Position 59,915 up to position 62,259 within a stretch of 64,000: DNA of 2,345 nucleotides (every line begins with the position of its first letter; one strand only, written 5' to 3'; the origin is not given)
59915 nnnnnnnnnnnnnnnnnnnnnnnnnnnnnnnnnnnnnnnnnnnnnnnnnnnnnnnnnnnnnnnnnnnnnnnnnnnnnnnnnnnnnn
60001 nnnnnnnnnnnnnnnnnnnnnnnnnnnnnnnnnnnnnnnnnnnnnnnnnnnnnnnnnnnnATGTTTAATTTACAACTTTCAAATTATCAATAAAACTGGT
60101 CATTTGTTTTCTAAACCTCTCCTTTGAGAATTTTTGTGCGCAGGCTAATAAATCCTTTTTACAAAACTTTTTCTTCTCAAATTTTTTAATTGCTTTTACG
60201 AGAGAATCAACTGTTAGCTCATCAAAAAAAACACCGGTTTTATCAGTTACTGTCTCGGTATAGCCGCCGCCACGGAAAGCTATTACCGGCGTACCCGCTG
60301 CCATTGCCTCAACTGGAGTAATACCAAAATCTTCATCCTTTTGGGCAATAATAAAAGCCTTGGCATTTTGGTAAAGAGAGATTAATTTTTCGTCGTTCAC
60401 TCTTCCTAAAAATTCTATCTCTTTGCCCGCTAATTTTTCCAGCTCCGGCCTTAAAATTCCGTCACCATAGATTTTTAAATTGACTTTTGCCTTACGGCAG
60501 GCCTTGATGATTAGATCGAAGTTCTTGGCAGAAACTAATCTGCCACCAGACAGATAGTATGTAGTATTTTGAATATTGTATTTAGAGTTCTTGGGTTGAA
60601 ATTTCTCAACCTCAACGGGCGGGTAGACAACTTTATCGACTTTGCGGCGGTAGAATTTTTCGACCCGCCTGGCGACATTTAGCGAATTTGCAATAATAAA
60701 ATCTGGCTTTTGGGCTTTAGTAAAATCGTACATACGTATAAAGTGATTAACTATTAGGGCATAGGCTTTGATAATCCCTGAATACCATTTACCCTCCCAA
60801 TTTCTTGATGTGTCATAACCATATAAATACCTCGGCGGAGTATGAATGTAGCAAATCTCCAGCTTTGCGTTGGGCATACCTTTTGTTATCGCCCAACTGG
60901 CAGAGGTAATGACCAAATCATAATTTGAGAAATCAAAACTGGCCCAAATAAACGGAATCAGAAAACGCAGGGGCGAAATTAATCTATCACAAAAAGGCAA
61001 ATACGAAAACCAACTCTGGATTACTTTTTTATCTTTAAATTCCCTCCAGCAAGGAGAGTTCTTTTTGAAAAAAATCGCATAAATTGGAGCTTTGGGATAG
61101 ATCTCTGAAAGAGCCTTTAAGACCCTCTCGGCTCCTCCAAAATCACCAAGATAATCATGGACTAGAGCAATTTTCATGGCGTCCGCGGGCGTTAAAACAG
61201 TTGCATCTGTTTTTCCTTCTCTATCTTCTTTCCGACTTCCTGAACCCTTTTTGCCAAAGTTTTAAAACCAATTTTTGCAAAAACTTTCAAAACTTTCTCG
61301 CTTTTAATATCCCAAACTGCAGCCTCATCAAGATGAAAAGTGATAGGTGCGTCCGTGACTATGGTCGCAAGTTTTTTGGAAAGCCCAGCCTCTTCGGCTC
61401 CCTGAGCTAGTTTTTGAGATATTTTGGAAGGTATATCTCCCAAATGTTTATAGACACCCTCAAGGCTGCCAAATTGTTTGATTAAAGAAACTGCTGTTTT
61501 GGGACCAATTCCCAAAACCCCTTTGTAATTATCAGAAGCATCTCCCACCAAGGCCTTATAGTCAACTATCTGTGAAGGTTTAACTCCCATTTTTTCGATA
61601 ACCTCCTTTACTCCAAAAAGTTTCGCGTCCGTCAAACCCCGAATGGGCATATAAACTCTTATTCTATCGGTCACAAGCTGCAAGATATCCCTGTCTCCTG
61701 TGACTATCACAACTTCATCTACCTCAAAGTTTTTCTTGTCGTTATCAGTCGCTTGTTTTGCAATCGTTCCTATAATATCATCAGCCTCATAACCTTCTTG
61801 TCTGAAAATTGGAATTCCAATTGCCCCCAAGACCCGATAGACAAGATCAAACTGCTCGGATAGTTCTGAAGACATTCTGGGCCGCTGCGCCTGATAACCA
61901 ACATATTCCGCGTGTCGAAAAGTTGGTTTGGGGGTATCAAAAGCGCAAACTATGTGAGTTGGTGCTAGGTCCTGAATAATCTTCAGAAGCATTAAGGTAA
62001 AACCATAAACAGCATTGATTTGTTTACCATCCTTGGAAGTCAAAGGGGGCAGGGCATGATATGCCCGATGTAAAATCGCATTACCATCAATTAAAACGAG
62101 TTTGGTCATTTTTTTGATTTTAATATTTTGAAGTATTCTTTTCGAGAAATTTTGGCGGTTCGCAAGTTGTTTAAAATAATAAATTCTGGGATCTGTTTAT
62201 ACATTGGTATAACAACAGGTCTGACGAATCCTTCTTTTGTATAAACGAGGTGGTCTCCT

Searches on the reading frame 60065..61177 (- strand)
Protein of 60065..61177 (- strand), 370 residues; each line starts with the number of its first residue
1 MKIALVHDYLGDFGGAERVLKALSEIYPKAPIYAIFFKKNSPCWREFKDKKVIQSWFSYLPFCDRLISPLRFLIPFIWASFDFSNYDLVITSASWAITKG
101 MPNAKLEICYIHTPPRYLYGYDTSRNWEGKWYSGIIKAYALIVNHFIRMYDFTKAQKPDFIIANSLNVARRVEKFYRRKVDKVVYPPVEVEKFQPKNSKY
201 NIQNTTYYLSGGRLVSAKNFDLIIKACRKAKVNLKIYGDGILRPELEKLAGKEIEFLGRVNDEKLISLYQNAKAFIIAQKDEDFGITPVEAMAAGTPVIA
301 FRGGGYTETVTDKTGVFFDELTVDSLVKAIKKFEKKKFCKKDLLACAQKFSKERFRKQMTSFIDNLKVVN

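Call 72: search_protein_families(library=pfam, proteins=[window:60065-61177:-], max_evalue=0.0001)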
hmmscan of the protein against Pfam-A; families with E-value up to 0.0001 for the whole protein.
window:60065-61177:- (370 aa): 4 families
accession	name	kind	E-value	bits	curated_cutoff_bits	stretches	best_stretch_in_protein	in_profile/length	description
PF00534.26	Glycos_transf_1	-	2.4e-29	102.5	26.4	1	201-337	10-159/172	Glycosyl transferases group 1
PF13692.12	Glyco_trans_1_4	-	4.3e-21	76.1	27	1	212-332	8-138/142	Glycosyl transferases group 1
PF20706.3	GT4-conflict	-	8.2e-06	25.5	26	1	260-317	259-324/385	Family 4 Glycosyltransferase in conflict systems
PF13524.12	Glyco_trans_1_2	-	2.4e-05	24.8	25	1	224-347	6-125/144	Glycosyl transferase-like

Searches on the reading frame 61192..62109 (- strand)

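Call 72: search_protein_families(library=pfam, proteins=[window:61192-62109:-], max_evalue=0.0001)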
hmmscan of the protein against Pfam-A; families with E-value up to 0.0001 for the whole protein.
window:61192-62109:- (305 aa): 2 families
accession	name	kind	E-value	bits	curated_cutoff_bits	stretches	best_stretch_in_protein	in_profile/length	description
PF02739.22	5_3_exonuc_N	-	1.6e-55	187.8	34.3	1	3-175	1-164/164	5'-3' exonuclease, N-terminal resolvase-like domain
PF01367.25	5_3_exonuc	-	9.3e-32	109.8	40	1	176-267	1-93/97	5'-3' exonuclease, C-terminal SAM fold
